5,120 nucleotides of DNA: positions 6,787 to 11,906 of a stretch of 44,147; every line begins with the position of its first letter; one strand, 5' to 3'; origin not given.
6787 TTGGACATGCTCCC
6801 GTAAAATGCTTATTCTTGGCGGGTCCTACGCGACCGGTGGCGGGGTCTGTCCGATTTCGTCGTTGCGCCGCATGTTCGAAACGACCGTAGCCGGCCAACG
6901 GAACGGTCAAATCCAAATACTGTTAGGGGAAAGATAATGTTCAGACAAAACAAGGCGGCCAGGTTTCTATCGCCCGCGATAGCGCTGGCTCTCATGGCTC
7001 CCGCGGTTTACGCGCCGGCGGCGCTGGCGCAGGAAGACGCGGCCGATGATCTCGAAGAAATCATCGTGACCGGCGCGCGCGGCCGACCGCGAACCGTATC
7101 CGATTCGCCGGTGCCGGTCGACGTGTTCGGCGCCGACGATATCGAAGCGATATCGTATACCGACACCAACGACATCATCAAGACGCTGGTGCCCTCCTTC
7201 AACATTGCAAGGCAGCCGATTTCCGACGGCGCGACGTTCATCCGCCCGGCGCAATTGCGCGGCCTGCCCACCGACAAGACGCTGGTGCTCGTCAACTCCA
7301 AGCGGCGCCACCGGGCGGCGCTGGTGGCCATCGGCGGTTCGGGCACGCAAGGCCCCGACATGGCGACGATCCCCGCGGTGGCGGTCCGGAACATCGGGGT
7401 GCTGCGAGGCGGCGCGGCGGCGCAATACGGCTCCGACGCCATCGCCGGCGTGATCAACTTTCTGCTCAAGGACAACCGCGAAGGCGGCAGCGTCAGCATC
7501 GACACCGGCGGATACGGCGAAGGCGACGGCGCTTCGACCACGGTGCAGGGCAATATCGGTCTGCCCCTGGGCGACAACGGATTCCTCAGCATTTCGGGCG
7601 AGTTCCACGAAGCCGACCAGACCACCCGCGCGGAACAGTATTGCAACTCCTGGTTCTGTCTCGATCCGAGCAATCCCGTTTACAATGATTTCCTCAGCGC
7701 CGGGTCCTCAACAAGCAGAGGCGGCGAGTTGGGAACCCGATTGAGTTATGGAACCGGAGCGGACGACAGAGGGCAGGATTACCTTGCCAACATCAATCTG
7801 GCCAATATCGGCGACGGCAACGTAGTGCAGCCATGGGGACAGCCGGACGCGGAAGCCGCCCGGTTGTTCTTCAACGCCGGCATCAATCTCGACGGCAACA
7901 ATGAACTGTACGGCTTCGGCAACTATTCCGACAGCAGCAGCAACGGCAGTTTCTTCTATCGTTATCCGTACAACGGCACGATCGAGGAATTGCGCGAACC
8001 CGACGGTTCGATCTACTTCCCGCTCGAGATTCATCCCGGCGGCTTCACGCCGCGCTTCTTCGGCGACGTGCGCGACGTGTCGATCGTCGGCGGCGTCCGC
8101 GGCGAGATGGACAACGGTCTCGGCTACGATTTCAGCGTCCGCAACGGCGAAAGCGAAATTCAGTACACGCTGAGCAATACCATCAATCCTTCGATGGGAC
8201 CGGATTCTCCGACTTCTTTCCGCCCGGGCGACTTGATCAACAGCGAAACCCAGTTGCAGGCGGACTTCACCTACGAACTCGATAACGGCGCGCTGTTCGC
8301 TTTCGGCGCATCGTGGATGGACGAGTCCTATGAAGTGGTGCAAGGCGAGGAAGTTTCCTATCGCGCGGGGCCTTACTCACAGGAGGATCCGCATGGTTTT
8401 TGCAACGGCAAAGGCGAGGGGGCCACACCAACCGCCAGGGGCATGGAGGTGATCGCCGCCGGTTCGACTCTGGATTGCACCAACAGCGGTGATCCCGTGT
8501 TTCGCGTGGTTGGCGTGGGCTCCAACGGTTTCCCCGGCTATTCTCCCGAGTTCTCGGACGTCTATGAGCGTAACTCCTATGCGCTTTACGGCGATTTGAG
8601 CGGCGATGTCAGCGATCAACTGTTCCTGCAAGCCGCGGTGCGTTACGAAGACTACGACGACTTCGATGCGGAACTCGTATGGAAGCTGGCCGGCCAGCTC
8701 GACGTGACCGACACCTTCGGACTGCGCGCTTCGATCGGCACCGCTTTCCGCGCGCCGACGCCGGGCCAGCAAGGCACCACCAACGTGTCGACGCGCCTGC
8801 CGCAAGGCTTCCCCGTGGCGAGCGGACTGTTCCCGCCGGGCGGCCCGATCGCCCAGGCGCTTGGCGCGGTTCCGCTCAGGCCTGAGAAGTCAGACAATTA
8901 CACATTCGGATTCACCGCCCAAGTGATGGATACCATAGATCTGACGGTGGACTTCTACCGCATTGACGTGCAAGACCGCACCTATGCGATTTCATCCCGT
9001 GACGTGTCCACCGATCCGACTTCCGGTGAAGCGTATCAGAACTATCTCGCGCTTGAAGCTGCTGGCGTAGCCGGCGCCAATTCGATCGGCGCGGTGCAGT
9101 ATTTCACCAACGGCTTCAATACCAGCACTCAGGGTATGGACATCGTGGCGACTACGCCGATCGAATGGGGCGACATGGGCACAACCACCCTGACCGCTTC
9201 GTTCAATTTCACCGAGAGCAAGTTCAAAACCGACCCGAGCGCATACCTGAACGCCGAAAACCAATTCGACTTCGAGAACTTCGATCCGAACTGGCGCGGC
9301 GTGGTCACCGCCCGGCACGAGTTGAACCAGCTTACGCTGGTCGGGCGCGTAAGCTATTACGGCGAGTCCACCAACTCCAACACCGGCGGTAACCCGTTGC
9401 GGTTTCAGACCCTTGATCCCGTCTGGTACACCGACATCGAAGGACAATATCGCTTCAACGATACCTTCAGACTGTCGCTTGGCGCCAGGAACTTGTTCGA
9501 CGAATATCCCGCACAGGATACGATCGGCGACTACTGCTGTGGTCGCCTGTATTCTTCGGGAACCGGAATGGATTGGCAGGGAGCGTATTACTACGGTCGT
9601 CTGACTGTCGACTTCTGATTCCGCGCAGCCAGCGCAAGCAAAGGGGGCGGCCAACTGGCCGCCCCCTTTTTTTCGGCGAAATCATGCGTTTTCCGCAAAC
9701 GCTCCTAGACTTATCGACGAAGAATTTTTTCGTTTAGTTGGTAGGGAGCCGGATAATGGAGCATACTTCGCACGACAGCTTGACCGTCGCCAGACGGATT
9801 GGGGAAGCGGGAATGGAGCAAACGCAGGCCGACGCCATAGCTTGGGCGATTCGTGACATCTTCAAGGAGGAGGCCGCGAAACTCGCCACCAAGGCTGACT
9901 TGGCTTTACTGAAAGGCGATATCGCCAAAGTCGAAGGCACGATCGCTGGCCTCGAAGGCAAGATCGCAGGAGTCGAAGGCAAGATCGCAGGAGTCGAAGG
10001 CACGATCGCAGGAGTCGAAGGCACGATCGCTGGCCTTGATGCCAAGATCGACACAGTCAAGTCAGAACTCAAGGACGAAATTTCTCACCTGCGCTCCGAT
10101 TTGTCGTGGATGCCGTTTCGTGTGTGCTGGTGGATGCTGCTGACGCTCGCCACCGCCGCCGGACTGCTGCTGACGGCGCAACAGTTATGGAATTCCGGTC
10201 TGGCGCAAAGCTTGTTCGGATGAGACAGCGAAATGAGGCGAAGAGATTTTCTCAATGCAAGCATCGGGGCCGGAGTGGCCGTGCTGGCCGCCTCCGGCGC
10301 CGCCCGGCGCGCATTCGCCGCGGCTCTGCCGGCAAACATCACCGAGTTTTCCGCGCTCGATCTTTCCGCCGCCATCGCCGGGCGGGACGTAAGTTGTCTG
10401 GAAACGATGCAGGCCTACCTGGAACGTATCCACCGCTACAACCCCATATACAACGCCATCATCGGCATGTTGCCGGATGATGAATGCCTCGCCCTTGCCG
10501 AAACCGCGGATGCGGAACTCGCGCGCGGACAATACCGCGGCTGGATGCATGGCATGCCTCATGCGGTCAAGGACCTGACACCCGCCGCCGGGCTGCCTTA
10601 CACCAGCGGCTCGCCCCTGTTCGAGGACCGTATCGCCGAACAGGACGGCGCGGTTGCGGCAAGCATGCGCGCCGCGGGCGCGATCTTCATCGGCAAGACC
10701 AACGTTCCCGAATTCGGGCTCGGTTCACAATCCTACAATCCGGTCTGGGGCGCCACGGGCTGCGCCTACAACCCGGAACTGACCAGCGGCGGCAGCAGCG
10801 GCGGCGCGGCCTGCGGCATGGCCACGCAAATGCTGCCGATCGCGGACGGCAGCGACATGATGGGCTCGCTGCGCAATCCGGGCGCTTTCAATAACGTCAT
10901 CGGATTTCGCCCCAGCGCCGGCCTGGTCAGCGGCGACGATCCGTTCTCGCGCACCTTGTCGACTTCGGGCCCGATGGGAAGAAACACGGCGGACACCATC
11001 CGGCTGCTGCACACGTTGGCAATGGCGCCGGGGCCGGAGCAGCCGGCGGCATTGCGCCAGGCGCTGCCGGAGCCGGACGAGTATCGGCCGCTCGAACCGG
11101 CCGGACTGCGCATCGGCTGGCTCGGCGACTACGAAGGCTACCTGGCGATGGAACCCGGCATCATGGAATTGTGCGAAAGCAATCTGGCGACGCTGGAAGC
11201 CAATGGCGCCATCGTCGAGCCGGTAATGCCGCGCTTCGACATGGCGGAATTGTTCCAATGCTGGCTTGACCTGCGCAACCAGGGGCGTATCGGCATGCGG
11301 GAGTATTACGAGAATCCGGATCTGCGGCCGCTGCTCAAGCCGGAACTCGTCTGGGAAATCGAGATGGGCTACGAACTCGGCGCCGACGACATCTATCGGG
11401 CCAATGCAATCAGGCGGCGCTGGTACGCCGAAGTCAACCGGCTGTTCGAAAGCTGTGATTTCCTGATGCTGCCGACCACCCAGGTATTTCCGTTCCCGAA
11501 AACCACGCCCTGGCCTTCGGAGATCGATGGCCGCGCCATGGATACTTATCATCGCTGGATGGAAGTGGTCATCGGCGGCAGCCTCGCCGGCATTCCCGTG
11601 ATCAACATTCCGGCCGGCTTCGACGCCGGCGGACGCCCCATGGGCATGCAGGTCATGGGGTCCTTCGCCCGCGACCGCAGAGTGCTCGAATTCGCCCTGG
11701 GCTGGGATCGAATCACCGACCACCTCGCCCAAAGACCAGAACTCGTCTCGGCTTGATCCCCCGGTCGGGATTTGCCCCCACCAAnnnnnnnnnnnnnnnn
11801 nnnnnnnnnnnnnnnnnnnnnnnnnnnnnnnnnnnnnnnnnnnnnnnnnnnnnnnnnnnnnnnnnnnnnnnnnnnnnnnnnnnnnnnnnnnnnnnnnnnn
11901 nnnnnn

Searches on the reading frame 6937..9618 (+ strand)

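Call 18: search_protein_families(library=pfam, proteins=[window:6937-9618:+])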
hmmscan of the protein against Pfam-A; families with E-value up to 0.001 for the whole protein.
window:6937-9618:+ (893 aa): 2 families
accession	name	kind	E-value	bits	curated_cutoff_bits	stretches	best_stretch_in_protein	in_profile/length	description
PF00593.30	TonB_dep_Rec_b-barrel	-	2.7e-30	107.1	27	1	396-853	18-436/436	TonB dependent receptor-like, beta-barrel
PF07715.20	Plug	-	8.9e-16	58.8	23.9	1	54-172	2-107/107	TonB-dependent Receptor Plug Domain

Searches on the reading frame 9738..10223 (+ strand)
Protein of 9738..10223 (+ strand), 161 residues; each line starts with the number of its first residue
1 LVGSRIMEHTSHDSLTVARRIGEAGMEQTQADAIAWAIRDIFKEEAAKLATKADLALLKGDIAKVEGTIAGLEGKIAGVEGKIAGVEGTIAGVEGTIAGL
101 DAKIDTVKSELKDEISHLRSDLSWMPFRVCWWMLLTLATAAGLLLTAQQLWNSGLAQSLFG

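Call 18: search_protein_families(library=pfam, proteins=[window:9738-10223:+])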
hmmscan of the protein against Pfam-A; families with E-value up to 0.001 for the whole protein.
window:9738-10223:+ (161 aa): 2 families
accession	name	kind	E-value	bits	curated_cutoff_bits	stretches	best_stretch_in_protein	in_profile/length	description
PF07798.16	CCDC90-like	-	1.8e-05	25.1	33.5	0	13-51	2-40/175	Coiled-coil domain-containing protein 90-like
PF23991.1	DUF7310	-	0.00086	20.2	40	0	48-96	18-66/83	Coiled-coil region of unknown function (DUF7310)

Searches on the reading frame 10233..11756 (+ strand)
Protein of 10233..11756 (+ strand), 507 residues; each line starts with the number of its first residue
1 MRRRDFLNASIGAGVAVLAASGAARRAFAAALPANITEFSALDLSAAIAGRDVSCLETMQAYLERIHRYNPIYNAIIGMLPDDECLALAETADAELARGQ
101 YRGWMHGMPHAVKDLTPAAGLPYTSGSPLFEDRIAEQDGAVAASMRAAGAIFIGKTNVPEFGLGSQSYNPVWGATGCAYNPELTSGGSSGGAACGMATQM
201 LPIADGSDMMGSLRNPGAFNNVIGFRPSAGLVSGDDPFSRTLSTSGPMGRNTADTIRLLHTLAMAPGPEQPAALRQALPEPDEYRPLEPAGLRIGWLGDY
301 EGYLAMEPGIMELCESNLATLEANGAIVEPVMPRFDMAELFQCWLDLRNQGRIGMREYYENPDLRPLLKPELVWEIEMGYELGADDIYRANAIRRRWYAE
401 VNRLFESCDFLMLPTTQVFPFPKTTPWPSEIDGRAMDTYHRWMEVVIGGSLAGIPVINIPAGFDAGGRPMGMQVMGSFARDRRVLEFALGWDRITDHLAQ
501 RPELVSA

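Call 18: search_protein_families(library=pfam, proteins=[window:10233-11756:+])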
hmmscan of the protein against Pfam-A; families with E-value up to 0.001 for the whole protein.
window:10233-11756:+ (507 aa): 1 family
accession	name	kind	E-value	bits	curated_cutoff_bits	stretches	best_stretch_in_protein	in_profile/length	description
PF01425.27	Amidase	-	4.5e-78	263.7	27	1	57-485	1-445/445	Amidase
